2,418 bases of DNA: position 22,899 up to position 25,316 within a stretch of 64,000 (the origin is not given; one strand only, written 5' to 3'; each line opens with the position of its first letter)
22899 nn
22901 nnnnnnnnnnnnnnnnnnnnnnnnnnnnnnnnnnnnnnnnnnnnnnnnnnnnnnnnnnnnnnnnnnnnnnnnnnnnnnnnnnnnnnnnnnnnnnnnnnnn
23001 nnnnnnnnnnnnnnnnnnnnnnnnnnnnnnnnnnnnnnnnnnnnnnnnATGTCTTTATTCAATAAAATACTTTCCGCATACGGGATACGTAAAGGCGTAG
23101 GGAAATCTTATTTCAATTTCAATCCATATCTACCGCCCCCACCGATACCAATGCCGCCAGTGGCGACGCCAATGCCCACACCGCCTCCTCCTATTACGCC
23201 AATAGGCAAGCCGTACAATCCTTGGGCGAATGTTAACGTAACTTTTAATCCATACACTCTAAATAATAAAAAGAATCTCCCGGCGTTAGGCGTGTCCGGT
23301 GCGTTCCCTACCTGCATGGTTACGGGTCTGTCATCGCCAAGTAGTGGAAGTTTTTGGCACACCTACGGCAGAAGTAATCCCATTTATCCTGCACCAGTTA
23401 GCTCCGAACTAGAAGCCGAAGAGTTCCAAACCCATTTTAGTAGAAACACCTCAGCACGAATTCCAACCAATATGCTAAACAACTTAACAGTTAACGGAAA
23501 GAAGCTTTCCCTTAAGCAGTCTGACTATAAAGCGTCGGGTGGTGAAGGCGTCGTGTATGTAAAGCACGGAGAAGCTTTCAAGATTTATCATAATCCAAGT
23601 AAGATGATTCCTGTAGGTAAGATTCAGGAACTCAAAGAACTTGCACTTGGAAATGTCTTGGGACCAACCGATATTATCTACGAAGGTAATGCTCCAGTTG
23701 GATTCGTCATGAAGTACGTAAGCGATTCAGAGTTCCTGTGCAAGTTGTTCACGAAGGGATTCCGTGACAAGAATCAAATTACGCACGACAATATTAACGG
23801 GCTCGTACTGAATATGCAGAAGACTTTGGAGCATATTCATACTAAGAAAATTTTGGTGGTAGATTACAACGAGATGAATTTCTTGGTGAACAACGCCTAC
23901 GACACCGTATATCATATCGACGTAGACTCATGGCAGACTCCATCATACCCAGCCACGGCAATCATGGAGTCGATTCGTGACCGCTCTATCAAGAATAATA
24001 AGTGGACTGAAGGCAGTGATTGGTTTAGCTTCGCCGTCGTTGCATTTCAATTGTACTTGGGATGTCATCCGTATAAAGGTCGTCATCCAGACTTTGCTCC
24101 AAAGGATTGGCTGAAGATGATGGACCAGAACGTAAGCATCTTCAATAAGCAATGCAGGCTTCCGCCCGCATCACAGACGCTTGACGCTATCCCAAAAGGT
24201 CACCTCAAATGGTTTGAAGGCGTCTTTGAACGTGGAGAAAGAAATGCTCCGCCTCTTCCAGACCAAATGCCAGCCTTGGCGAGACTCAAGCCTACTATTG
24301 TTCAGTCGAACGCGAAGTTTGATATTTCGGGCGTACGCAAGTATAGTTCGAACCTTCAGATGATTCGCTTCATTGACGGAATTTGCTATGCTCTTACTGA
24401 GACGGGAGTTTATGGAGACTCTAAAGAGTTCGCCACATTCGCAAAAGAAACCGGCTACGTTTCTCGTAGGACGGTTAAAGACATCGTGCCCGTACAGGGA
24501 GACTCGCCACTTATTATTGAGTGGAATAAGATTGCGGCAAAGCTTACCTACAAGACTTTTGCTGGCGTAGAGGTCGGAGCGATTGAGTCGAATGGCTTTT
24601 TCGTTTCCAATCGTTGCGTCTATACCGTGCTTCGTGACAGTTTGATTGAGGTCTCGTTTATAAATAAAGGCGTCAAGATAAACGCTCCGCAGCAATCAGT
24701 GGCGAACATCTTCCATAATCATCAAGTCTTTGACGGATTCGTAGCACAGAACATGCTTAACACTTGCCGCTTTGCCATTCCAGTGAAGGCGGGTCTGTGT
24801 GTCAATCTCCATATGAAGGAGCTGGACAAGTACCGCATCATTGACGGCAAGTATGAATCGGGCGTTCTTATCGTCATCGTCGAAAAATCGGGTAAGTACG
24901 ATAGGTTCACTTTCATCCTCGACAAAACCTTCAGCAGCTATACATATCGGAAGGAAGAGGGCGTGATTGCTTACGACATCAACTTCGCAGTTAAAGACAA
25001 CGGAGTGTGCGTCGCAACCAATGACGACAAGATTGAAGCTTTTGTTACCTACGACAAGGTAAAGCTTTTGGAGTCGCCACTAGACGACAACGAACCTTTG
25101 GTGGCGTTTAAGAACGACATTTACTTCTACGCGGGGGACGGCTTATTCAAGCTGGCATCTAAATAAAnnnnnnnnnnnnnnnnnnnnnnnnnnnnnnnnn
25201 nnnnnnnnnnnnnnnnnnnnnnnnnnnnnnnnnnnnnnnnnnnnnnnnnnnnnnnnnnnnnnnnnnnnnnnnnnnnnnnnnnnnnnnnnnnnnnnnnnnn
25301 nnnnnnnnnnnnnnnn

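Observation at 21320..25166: PP2C-like phosphatase and Hanks-type kinase pair separated by a Cys-rich protein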

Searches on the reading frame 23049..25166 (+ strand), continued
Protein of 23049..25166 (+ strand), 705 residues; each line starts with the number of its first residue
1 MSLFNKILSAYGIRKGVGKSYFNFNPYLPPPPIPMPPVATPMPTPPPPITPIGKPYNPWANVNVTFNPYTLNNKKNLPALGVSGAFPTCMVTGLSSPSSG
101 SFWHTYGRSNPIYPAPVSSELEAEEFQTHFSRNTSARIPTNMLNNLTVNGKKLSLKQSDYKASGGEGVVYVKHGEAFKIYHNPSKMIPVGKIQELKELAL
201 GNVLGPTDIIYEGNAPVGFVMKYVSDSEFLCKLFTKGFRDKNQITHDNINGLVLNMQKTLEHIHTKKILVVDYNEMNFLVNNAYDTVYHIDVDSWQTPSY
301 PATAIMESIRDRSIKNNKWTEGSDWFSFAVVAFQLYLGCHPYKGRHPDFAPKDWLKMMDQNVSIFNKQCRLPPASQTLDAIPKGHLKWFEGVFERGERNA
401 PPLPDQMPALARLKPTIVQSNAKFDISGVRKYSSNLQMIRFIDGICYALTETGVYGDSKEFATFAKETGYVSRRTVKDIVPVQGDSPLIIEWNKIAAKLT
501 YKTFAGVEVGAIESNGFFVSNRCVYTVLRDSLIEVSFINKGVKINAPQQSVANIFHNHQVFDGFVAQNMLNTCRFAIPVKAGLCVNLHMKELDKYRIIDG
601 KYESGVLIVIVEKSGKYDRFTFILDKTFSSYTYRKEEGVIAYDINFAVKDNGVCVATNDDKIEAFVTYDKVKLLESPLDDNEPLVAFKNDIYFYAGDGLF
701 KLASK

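Call 40: fold_search(model_id=the predicted structure, library=pdb)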
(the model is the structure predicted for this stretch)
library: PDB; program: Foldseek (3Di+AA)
matches with E <= 10: 1962; with E <= 0.001: 1789
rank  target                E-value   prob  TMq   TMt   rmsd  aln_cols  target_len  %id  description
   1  3niz                  1.4e-07  1.00  0.27  0.60   6.8       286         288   16  Cryptosporidium parvum cyclin-dependent kinase cgd5_2510 with ADP bound. (released 2010-07-28)
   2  8vq4_A                1.8e-07  1.00  0.27  0.58   6.0       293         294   14  CDK2-CyclinE1 in complex with allosteric inhibitor I-125A. (released 2024-01-31)
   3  6xag_D                2.0e-07  1.00  0.27  0.63   4.8       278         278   15  Apo BRAF dimer bound to 14-3-3 (released 2020-10-07)
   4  3q53                  2.6e-07  1.00  0.26  0.58   5.3       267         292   15  Structure of phosphorylated PAK1 kinase domain in complex with ATP (released 2011-12-21)
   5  1omw_A                2.8e-07  1.00  0.28  0.31  23.1       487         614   11  Crystal Structure of the complex between G Protein-Coupled Receptor Kinase 2 and Heterotrimeric G Protein beta 1 and g (released 2003-06-03)
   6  5uq1_A                4.2e-07  1.00  0.27  0.61   5.7       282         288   15  Crystal structure of human Cdk2-Spy1 complex (released 2017-07-05)
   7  4ec8_A                4.9e-07  1.00  0.26  0.50   7.3       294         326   15  Structure of full length CDK9 in complex with cyclinT and DRB (released 2012-09-12)
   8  9nyq_A                5.1e-07  1.00  0.26  0.56   6.3       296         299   13  Crystal structure of CDK2/CyclinE1 in complex with Cpd 3 (released 2026-03-04)
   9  9esy_C                5.6e-07  1.00  0.27  0.64   5.6       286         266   14  CDK2-cyclin A in complex with FragLite 16 (released 2025-04-09)
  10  3uzs_A                5.6e-07  1.00  0.23  0.26  24.0       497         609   12  Structure of the C13.28 RNA Aptamer Bound to the G Protein-Coupled Receptor Kinase 2-Heterotrimeric G Protein Beta 1 a (released 2012-07-11)
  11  4eor_C                5.9e-07  1.00  0.28  0.64   6.2       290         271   14  Thr 160 phosphorylated CDK2 WT - human cyclin A3 complex with the inhibitor NU6102 (released 2013-02-06)
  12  7k7l_A                5.9e-07  1.00  0.27  0.30  22.9       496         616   11  Structure of a hit for G Protein Coupled Receptor Kinase 2 (GRK2) Inhibitor for the Potential Treatment of Heart Failu (released 2020-10-28)
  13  6gue_C                6.2e-07  1.00  0.26  0.58   8.2       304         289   14  CDK2/CyclinA in complex with AZD5438 (released 2018-12-05)
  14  3l9l_A                6.2e-07  1.00  0.25  0.47   9.0       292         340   14  Crystal structure of pka with compound 36 (released 2011-01-19)
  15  5j5x_A                6.5e-07  1.00  0.26  0.49   4.8       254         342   16  Complex of PKA with the bisubstrate protein kinase inhibitor ARC-1416 (released 2016-07-20)
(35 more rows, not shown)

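Call 55: find_related_loci(query=A1, collection=genome_contigs, flank=10000)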
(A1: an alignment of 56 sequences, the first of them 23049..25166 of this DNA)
Query A1 (705 aa) in genome_contigs; peptide patterns used: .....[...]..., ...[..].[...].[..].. (x = any residue, [..] = any of these).
187 stretches matched a pattern; 84 encode a relative of the query (tblastn E <= 1e-3); the best 80 are kept; 80 distinct loci.
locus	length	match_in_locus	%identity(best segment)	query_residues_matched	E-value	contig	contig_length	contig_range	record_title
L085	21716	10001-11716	39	139-705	8e-120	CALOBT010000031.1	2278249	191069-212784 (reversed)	MAG: uncultured Spirochaetota bacterium isolate LOGT_bin.0113 genome assembly, contig: contig_15214, whole genome shotgu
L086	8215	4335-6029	36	142-702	3e-114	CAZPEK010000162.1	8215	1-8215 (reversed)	MAG TPA_asm: uncultured Leptospirales bacterium isolate binchicken_co42_271 genome assembly, contig: NODE_15493_length_8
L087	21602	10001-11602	36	124-665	1e-104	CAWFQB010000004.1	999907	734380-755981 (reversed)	MAG: uncultured Chthonomonadaceae bacterium isolate MFD04580.bin.2.50 genome assembly, contig: contig_14443, whole genom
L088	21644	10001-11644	36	149-703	1e-101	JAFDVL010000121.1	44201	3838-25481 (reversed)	MAG: Acidobacteria bacterium isolate SZAS-15 ACID-KAN-5__121__length-44201, whole genome shotgun sequence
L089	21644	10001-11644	35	149-705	2e-100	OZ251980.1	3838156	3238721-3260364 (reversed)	MAG: Capsulimonadaceae bacterium isolate 06eb62b4-fc4b-4abf-9e54-2ecc4e52469e genome assembly, chromosome: 1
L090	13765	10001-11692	33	132-705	4e-100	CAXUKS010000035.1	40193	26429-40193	MAG TPA_asm: uncultured Armatimonadales bacterium isolate public_SRR11456914_metawrap_bin.21 genome assembly, contig: pu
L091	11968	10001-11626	36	130-665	3e-99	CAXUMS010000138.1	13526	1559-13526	MAG TPA_asm: uncultured Armatimonadaceae bacterium isolate public_SRR11456914_metawrap_bin.15 genome assembly, contig: p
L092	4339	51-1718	33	149-705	2e-99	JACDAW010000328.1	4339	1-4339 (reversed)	MAG: Pyrinomonadaceae bacterium isolate MGR_bin266 SD2897-2912_k127_3015422, whole genome shotgun sequence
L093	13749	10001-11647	33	152-705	1e-98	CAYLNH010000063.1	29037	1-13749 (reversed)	MAG TPA_asm: uncultured Lentisphaerales bacterium isolate SRP141376_co4_287 genome assembly, contig: NODE_2928_length_29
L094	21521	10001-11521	34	145-665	2e-97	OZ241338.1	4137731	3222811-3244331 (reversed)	MAG: Capsulimonadaceae bacterium isolate 15159330-1e25-4717-9355-734ddff4dac4 genome assembly, chromosome: 1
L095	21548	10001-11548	35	145-667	5e-97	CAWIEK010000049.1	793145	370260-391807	MAG: uncultured Chthonomonadaceae bacterium isolate MFD04580.bin.1.91 genome assembly, contig: contig_8370, whole genome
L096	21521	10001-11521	34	145-665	3e-97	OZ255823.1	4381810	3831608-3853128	MAG: Capsulimonadaceae bacterium isolate 0e0e4994-cba3-4c6d-b89d-4184e066f449 genome assembly, chromosome: 1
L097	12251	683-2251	36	152-680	2e-95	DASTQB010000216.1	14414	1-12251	MAG TPA_asm: Pyrinomonadaceae bacterium isolate SMAG_U2212 k141_423079, whole genome shotgun sequence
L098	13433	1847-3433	35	153-696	3e-95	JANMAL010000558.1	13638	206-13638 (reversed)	MAG: Blastocatellia bacterium isolate OTE_12_concoct_250 OTE_12_k141_3305042, whole genome shotgun sequence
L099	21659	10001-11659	32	149-705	1e-94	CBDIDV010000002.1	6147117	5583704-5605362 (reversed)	MAG: Chthonomonadaceae bacterium isolate 49279074-25be-4485-8097-0148cf5cea14 genome assembly, contig: contig_2, whole g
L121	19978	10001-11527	33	145-665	6e-88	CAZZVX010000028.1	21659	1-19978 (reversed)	MAG: Armatimonadota bacterium isolate Brown_J.bin.7 genome assembly, contig: NODE_492_length_21659_cov_5.687836, whole g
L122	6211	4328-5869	34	148-665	1e-87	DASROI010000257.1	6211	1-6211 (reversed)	MAG TPA_asm: Pyrinomonadaceae bacterium isolate SMAG_U10264 k141_1146471, whole genome shotgun sequence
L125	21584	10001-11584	34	136-665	6e-87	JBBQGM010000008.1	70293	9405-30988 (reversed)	MAG: Pyrinomonadales bacterium isolate Co_metawrap_963 Cmw_963_k141_21094417_length_70293_cov_23.9987, whole genome shot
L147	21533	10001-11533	35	149-665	3e-92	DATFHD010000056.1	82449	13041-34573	MAG TPA_asm: Pyrinomonadaceae bacterium isolate SMAG_U8680 k141_2002461, whole genome shotgun sequence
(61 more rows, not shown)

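Call 80: search_protein_families(library=padloc, alignment_id=A1, max_evalue=0.01)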
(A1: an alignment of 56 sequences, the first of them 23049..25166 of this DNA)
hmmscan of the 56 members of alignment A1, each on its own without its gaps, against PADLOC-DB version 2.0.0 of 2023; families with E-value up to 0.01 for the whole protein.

A. member 1, window:23049-25166:+ (705 aa): 1 family
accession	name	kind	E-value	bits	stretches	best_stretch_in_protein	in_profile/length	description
PDLC04138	mad6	-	0.0005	17.1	1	314-348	228-262/659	mads_6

B. families by the number of members that match (of 56 scanned): 19 families
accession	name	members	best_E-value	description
PDLC04138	mad6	39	1.6e-07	mads_6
PDLC04047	PD-T4-6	31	8.9e-07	-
PDLC04053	PD-T4-6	24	2.5e-06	-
PDLC04057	PD-T4-6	21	1.1e-05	-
PDLC04048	PD-T4-6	16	0.00011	-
PDLC04054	PD-T4-6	15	0.00068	-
PDLC04042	PD-T4-6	12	1.5e-05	-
PDLC04039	PD-T4-6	8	0.00059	-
PDLC04060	PD-T4-6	6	1.8e-05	-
PDLC03921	MkoA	3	0.0002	-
PDLC04044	PD-T4-6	3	0.00025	-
PDLC04062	PD-T4-6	3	0.00032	-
PDLC04050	PD-T4-6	3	0.00036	-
PDLC04055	PD-T4-6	1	0.00049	-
PDLC03078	Specificity_I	1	0.00071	Type I specificity subunit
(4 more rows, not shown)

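Call 83: search_protein_families(library=pfam, proteins=[L125:6940-7635:+, L147:11706-13925:+, L010:12474-13070:+, L005:11781-12389:+, L122:1144-1701:+, L032:7346-8122:+, L080:2422-3252:+, L121:8870-9967:+, L099:11721-12992:-], max_evalue=0.01)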
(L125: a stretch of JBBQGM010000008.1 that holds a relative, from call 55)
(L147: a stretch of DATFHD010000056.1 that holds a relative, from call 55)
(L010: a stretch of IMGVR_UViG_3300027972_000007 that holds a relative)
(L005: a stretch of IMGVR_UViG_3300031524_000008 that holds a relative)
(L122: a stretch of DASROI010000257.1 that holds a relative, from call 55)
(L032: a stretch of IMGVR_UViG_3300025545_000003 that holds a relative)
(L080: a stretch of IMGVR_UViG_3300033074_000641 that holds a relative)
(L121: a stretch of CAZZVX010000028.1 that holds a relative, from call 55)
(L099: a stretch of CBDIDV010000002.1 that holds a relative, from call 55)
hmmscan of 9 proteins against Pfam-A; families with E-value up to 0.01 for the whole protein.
L125:6940-7635:+ (231 aa): 4 families
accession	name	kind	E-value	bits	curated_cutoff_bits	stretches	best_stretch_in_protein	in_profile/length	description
PF21906.2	NrtR_WHD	-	4.4e-27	94.4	27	1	154-214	1-61/61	NrtR DNA-binding winged helix domain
PF00293.34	NUDIX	-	9.7e-21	74.6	21.1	1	17-138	9-132/134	NUDIX domain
PF19368.5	AraR_C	-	2.7e-13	50.4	23.8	1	150-227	1-79/82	AraR C-terminal winged HTH domain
PF22327.2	Nudt16-like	-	0.0095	16.3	27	0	40-72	31-64/161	U8 snoRNA-decapping enzyme-like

L147:11706-13925:+ (739 aa): 6 families
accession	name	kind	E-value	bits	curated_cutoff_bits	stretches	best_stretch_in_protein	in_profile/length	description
PF08241.18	Methyltransf_11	-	2.7e-11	44.4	21.2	1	51-152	2-94/95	Methyltransferase domain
PF13649.12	Methyltransf_25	-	1.4e-10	42.1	27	1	49-125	1-79/97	Methyltransferase domain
PF13847.12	Methyltransf_31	-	2e-09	37.7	27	1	48-157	6-113/145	Methyltransferase domain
PF08242.18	Methyltransf_12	-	2.5e-07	31.8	30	1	51-150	2-97/98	Methyltransferase domain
PF13489.12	Methyltransf_23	-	4.2e-05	23.8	27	1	26-188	3-124/164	Methyltransferase domain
PF00891.24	Methyltransf_2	-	0.00011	22.1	22.3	1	24-165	39-176/210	O-methyltransferase domain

L010:12474-13070:+ (198 aa): 1 family
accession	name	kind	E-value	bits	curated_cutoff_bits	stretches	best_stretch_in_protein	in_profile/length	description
PF01467.32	CTP_transf_like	-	1.7e-06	28.7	21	1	10-172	6-133/133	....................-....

L005:11781-12389:+ (202 aa): 1 family
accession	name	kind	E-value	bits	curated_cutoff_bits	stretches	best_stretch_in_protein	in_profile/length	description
PF00149.33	Metallophos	-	1.7e-07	32.3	21.5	1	1-142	1-118/191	Calcineurin-like phosphoesterase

L122:1144-1701:+ (185 aa): 1 family
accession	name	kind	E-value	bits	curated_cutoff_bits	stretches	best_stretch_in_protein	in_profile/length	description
PF01885.22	PTS_2-RNA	-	2.7e-50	171.3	26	1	9-175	2-176/177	RNA 2'-phosphotransferase, Tpt1 / KptA family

L032:7346-8122:+ (258 aa): 0 families

L080:2422-3252:+ (276 aa): 2 families
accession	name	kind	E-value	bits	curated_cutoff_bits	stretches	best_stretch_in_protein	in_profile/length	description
PF04446.17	Thg1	-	6.4e-28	97.7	29.2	1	8-144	2-130/130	tRNAHis guanylyltransferase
PF14413.11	Thg1C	-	2.7e-05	24.8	26.3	1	170-223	34-86/116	Thg1 C terminal domain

L121:8870-9967:+ (365 aa): 2 families
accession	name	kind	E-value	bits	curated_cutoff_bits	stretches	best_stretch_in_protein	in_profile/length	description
PF03747.19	ADP_ribosyl_GH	-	8.1e-46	157.4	26.2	2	143-299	134-286/287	ADP-ribosylglycohydrolase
PF16925.10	TetR_C_13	-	0.0035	18.2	27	0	80-118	19-57/109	Tetracyclin repressor-like, C-terminal domain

L099:11721-12992:- (423 aa): 3 families
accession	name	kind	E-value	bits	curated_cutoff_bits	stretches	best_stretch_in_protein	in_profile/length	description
PF00644.27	PARP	-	1e-29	103.9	26.7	1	247-419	3-198/199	Poly(ADP-ribose) polymerase catalytic domain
PF05406.20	WGR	-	5.9e-12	46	22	1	12-73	7-76/79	WGR domain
PF02877.19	PARP_reg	-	1.1e-05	26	26.8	1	123-213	25-110/135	Poly(ADP-ribose) polymerase, regulatory domain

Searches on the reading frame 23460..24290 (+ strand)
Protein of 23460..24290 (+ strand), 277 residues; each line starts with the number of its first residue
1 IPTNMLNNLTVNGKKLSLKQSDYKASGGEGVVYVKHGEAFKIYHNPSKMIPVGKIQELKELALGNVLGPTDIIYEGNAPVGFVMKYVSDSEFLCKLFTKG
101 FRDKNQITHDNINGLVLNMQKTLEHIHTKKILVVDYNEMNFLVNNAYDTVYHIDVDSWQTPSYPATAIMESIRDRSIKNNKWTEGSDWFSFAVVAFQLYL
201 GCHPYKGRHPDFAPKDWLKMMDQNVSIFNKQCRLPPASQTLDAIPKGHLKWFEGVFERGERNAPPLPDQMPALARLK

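Call 89: search_dna_similar(query=window:23460-24290:+, collection=plasmids, mode=protein, max_evalue=0.001, max_rows=15)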
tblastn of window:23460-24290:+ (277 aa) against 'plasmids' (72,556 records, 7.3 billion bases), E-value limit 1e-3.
Records with a match: 11; places in all: 11; records where one place covers at least 80% of the query: 7.
Best place of each record, by identity: <60% 11.
By first word of the organism name: Variovorax 3; Rhizobium 3; Mesorhizobium 2; Sinorhizobium 1; Deinococcus 1; Fusobacterium 1.
By predicted mobility (MOB-suite, as given by PLSDB): conjugative 6; non-mobilizable 5.
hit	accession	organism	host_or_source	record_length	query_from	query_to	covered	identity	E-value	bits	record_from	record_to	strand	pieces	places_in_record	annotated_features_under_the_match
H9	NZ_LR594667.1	Variovorax sp. SRS16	linuron-contaminated soil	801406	12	265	92%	41.2%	2e-53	193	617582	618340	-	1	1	hypothetical protein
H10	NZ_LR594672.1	Variovorax sp. PBL-E5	linuron-contaminated soil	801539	12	265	92%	41.2%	2e-53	193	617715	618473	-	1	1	hypothetical protein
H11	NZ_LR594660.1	Variovorax sp. PBL-H6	linuron-contaminated soil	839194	12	265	92%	41.2%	2e-53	193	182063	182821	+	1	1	hypothetical protein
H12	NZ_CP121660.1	Sinorhizobium terangae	Desmanthus virgatus,cell culture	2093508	4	277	99%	25.7%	2e-4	50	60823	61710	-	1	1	none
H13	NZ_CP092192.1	Deinococcus sp. KNUC1210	Setaria viridis,cell ...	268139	3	277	99%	24.3%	8e-8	61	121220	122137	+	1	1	hypothetical protein | PP2C family serine/threonine-protein phosphatase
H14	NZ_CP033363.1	Mesorhizobium sp. NZP2077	cell culture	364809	9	277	97%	24.6%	9e-7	57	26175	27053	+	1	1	hypothetical protein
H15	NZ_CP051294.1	Mesorhizobium sp. NZP2077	cell culture,Lotus corniculatus nodule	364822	9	277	97%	24.6%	9e-7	57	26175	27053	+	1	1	hypothetical protein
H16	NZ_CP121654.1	Rhizobium sp. CB3171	Calliandra calothyrsus,cell culture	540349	12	209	71%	30.9%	2e-5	53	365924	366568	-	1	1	protein kinase domain-containing protein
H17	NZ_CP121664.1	Rhizobium sp. CB3090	Gliricidia sp.,cell culture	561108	12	209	71%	30.9%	2e-5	53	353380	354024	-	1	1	protein kinase domain-containing protein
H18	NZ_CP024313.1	Rhizobium sp. NXC24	Phaseolus vulgaris,cell culture,plant ...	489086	12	209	71%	29.2%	5e-5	52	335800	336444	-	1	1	protein kinase domain-containing protein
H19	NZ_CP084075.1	Fusobacterium vincentii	-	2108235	1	205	74%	26.0%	5e-7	58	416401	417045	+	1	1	none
